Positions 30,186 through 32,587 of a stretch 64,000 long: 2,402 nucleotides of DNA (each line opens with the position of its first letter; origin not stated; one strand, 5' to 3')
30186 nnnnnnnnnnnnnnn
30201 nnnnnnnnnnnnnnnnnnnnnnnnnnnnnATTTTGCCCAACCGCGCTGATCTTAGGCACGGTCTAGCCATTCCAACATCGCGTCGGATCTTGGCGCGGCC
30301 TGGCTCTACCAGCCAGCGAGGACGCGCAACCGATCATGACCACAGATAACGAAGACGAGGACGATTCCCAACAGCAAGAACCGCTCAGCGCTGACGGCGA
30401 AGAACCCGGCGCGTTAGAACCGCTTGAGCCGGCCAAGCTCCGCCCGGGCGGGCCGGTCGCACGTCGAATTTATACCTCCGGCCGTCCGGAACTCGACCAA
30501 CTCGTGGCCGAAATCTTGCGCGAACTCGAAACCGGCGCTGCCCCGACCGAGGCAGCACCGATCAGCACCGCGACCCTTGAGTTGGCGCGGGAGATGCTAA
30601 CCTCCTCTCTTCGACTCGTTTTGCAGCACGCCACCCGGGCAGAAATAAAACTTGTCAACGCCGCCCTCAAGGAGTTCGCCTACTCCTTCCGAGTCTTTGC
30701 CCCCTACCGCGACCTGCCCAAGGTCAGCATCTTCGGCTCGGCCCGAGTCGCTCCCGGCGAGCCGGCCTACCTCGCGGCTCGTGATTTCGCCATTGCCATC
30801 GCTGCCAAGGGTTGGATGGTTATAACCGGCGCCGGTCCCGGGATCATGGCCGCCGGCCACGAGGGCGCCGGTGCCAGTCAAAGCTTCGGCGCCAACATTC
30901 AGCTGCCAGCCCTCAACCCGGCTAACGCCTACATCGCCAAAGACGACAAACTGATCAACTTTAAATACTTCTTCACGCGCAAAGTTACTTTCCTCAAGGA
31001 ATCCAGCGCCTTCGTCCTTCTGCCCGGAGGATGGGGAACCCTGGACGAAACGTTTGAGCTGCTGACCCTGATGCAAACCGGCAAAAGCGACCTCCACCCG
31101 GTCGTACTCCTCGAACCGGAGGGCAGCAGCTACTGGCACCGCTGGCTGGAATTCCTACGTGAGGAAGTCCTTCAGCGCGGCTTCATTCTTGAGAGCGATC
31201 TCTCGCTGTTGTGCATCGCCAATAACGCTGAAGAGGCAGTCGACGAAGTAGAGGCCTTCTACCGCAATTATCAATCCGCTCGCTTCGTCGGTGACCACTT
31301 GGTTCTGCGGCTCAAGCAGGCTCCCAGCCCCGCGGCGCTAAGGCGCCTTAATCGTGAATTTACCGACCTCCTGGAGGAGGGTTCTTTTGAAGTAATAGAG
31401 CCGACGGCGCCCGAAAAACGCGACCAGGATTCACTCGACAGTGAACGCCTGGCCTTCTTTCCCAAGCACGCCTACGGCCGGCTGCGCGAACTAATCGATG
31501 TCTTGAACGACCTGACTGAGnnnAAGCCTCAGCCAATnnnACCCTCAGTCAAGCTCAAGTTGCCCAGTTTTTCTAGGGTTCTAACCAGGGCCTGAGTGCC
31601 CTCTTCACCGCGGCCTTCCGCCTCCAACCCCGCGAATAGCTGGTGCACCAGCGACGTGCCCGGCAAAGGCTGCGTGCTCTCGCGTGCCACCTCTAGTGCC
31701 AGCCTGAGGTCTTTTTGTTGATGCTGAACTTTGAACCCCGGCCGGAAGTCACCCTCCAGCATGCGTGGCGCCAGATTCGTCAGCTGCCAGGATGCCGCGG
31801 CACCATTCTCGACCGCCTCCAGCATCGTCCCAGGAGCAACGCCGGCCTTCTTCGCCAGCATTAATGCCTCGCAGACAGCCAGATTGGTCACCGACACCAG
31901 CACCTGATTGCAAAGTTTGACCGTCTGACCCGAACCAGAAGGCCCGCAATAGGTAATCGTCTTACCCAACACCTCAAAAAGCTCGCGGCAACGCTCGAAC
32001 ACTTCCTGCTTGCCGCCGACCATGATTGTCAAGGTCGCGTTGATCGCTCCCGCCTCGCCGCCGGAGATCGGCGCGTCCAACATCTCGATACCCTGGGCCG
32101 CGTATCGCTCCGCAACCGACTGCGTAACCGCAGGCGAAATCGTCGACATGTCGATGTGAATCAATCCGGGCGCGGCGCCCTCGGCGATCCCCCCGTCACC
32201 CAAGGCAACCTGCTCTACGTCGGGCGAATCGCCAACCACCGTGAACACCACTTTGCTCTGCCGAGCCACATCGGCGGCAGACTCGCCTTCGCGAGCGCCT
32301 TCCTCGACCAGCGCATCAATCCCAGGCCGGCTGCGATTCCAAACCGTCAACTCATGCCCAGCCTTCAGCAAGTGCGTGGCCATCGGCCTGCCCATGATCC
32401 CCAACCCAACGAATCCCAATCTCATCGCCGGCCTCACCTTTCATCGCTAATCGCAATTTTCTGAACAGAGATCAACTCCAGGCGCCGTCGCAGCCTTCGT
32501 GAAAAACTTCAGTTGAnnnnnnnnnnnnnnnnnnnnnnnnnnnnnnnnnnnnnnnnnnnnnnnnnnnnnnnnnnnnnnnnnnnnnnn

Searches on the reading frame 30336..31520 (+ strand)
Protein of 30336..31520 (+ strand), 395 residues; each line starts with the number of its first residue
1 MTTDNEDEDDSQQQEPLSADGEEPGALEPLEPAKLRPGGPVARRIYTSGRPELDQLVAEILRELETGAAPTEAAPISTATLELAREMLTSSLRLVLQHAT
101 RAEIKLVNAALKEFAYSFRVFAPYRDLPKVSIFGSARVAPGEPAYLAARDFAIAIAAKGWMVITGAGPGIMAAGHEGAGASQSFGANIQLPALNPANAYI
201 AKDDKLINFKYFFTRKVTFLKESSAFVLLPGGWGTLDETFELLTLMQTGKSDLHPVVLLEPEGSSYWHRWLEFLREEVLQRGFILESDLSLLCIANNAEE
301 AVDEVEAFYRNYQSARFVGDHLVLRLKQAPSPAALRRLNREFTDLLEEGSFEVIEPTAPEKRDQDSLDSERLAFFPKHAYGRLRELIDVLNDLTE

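Call 40: search_protein_families(library=pfam, proteins=[window:30336-31520:+], max_evalue=0.0001)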
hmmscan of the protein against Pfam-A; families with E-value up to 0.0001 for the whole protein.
window:30336-31520:+ (395 aa): 2 families
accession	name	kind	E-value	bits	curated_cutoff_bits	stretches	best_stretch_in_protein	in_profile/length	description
PF03641.19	Lysine_decarbox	-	3.2e-27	95.7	27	1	185-304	15-130/131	Possible lysine decarboxylase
PF18306.6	LDcluster4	-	1.2e-08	35.2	26.3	1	129-239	3-110/151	SLOG cluster4 family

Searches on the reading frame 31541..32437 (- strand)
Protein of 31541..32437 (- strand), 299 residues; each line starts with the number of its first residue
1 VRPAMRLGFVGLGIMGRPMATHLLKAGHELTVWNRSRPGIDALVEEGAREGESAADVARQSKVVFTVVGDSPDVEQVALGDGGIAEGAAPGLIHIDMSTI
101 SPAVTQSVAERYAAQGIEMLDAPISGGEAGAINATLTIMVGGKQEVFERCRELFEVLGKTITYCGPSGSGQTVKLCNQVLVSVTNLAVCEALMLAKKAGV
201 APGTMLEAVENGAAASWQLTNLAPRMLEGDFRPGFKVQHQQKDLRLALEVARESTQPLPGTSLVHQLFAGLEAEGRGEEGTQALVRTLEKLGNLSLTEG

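Call 40: search_protein_families(library=pfam, proteins=[window:31541-32437:-], max_evalue=0.0001)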
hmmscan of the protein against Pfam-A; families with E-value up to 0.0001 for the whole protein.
window:31541-32437:- (299 aa): 3 families
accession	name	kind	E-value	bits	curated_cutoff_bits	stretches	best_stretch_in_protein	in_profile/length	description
PF03446.21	NAD_binding_2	-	2e-52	177.9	21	1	7-165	2-161/161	NAD binding domain of 6-phosphogluconate dehydrogenase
PF14833.11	NAD_binding_11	-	1.7e-37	128.8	30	1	168-288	1-122/122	NAD-binding of NADP-dependent 3-hydroxyisobutyrate dehydrogenase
PF03807.23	F420_oxidored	-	3.1e-06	28.1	21.6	1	6-68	1-67/94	NADP oxidoreductase coenzyme F420-dependent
